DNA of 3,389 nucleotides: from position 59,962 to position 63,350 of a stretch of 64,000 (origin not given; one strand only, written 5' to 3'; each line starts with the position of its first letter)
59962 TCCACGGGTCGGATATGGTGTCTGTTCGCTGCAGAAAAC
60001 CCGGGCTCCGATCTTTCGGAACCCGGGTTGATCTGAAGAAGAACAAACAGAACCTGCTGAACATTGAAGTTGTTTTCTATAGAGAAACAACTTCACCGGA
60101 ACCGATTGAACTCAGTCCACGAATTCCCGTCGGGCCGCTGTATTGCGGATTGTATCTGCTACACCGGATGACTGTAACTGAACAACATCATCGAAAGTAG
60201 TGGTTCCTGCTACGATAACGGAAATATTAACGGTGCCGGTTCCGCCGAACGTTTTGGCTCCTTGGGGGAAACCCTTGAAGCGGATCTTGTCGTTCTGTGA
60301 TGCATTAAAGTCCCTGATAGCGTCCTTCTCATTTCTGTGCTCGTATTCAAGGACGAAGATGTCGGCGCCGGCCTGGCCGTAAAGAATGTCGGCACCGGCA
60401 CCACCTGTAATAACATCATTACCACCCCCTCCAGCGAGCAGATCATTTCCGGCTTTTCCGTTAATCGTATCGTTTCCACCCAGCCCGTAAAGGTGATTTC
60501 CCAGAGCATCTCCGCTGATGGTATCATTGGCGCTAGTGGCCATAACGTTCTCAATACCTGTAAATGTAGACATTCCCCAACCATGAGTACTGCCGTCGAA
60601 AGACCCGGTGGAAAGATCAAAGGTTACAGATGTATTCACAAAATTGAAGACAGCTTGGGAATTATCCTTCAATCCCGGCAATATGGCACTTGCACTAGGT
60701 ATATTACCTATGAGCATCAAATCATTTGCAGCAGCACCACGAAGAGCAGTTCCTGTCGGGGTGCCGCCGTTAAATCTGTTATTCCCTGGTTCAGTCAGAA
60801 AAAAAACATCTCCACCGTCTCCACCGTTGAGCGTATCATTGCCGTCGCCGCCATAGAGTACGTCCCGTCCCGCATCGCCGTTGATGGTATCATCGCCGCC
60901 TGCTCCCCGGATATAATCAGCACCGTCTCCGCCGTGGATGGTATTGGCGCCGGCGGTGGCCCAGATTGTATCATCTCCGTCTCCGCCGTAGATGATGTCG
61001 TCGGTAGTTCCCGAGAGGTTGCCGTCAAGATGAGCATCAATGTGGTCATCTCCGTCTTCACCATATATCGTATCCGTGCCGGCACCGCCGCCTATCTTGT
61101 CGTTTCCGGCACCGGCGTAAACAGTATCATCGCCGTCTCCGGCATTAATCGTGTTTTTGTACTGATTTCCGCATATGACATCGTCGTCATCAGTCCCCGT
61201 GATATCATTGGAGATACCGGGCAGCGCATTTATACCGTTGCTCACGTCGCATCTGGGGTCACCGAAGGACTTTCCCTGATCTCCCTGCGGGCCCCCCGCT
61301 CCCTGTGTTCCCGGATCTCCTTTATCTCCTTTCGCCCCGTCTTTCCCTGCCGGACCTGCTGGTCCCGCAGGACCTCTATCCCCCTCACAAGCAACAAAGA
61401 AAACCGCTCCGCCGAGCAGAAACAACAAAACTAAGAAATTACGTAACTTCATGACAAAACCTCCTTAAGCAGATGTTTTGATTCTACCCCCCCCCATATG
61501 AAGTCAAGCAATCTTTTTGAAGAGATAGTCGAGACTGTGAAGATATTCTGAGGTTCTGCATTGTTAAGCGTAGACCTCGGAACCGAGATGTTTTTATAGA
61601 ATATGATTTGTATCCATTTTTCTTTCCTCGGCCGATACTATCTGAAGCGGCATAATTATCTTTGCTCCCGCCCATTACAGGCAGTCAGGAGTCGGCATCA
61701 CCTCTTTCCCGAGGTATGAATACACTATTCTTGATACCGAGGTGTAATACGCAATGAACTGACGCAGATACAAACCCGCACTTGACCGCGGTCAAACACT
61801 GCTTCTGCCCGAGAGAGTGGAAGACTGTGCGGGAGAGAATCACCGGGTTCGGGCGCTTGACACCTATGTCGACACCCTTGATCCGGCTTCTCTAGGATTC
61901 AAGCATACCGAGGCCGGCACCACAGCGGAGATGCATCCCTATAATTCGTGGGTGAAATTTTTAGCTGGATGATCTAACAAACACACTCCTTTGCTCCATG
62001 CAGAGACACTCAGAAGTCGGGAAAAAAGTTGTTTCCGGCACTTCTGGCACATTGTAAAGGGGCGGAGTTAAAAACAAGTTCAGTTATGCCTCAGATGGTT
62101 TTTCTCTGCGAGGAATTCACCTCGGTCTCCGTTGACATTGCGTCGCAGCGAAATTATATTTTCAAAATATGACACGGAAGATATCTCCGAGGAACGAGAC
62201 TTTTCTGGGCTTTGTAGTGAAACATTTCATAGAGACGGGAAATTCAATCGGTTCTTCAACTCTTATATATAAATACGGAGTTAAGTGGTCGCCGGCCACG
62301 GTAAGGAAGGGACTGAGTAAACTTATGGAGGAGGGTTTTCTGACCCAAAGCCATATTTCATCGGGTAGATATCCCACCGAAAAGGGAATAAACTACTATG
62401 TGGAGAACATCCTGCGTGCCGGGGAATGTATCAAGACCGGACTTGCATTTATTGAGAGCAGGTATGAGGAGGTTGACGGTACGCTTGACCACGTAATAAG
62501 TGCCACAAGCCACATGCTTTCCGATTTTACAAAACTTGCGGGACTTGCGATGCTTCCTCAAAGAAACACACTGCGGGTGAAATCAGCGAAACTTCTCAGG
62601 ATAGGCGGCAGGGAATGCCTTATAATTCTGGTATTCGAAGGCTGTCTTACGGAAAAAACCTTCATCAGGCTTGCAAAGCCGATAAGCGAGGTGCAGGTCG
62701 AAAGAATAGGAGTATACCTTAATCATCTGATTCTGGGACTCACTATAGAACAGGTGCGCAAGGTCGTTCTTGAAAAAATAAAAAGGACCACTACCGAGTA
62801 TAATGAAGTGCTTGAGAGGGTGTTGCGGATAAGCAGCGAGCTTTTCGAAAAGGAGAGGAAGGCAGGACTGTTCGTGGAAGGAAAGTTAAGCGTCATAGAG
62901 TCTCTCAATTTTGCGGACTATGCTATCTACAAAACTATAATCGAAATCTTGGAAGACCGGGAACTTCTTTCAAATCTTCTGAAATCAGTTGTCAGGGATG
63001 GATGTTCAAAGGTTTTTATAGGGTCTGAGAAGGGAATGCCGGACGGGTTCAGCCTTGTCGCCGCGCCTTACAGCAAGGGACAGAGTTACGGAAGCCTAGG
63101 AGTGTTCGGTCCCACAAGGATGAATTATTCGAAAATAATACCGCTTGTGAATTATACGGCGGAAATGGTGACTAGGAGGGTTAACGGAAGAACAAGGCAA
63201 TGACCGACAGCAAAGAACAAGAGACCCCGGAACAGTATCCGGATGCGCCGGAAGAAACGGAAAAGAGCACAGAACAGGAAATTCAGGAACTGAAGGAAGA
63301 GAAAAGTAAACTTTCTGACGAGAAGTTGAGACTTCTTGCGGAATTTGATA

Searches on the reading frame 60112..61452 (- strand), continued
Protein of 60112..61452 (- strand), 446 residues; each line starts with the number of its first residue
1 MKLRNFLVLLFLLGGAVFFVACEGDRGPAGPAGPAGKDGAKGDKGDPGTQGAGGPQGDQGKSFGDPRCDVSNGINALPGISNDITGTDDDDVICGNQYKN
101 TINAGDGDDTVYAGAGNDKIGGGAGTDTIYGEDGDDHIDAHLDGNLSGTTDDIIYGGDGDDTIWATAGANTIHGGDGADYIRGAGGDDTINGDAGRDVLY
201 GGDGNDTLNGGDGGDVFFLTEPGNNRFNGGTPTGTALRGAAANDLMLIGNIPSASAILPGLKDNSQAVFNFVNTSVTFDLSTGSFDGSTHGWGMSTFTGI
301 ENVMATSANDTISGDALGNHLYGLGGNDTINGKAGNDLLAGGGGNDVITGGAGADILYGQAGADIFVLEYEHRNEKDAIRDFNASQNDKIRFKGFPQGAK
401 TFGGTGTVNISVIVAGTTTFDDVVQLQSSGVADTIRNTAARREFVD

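Call 81: predict_structure(alignment_id=A1)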
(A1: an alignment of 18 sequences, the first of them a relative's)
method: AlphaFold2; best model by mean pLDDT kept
length: 446 residues; sequences in the alignment: 18
mean_pLDDT: 75.2   pTM: 0.73
mean pLDDT of the five models: 75.2, 73.2, 72.9, 71.5, 70.9
residues with pLDDT >= 90: 158; 70-90: 145; 50-70: 66; < 50: 77
segments of 3 or more residues with pLDDT < 50: 18-61, 357-359, 416-420, 425-446
pLDDT, mean of each block of 10 residues (from residue 1): 68 54 36 33 33 35 76 85 90 92 92 91 91 89 64 93 92 94 93 92 94 90 91 62 84 79 72 91 92 92 92 90 92 89 88 57 78 71 76 71 55 52 46 33 36
secondary structure, 60 per line:
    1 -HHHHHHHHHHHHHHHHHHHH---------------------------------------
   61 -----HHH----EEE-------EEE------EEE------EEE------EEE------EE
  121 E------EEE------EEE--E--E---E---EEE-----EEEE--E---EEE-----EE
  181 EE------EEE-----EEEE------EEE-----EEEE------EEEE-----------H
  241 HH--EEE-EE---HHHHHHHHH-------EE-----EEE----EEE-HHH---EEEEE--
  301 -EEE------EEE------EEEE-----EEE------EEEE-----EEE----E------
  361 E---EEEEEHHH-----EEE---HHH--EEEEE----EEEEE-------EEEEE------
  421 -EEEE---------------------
elements in order: H2-21 E73-75 E83-85 E92-94 E101-103 E110-112 E119-121 E128-130 E137-139 E153-155 E161-164 E171-173 E179-182 E189-191 E197-200 E207-209 E215-218 E225-228 E245-247 H254-262 E277-279 E284-286 E294-298 E302-304 E311-313 E320-323 E329-331 E338-341 E347-349 E365-369 E378-380 E389-393 E398-402 E410-414 E422-425
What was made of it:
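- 61387..61452 (-): Signal peptide and lipobox (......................, Cys22). Residues 2-21 are a helix in the model (call 81).
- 60403..61245 (-): RTX calcium-binding beta-roll (aa ~70-350). Regular short strands with block-mean pLDDT mostly about 90 in the AlphaFold model (call 81).
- On Type 1-secreted RTX proteins: The AlphaFold model shows regular short strands with block-mean pLDDT mostly about 90 (call 81).
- On Bacterial collagen-like proteins (Scl-type): Trimerisation was not tested; the monomer model has low confidence in this region (call 81).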

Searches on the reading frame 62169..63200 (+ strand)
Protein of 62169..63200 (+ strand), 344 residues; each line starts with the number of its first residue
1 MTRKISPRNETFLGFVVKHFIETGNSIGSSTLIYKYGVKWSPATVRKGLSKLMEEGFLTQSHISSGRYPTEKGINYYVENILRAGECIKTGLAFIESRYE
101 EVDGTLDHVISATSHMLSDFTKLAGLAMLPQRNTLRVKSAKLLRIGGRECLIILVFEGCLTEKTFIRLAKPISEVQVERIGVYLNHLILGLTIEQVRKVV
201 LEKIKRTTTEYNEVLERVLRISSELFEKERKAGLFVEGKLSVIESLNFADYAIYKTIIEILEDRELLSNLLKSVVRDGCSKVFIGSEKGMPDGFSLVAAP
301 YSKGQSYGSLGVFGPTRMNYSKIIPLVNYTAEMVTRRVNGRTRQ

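Call 55: find_homologous_proteins(query=window:62169-63200:+, max_evalue=1e-20)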
Query window:62169-63200:+ (344 aa): 229 proteins with E <= 1e-20 among 4117 candidates; the best 120 are listed.
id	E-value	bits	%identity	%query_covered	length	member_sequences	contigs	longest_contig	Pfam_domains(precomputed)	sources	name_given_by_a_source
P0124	3.2e-220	748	100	100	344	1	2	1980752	PF01628.28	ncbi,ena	-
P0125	1.2e-191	654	87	100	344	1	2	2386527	PF01628.28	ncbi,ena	-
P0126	2.7e-172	590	81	99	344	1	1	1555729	PF01628.28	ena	-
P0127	2.9e-172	590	80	99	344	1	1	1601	PF01628.28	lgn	-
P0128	3.5e-172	590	81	99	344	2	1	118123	PF01628.28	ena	-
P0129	6.8e-172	589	80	99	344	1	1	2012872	PF01628.28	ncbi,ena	-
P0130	2.1e-171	587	78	100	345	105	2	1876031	PF01628.28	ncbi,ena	-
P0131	4.1e-171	586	80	99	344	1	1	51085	PF01628.28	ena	-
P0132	4.5e-171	586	79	99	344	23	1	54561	PF01628.28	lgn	-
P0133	5.7e-171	586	80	99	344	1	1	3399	PF01628.28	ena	-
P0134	9.6e-171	585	80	99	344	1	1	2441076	PF01628.28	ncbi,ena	-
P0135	5.2e-170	583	80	99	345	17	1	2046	PF01628.28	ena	-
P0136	2.2e-169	581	79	99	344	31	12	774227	PF01628.28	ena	-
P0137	3.8e-169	580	77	100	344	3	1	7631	PF01628.28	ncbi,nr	ncbi:MAG: heat-inducible transcriptional repressor HrcA [Candidatus Dadabacteria bacterium]|nr:heat-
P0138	4.4e-169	580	79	99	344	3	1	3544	PF01628.28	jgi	-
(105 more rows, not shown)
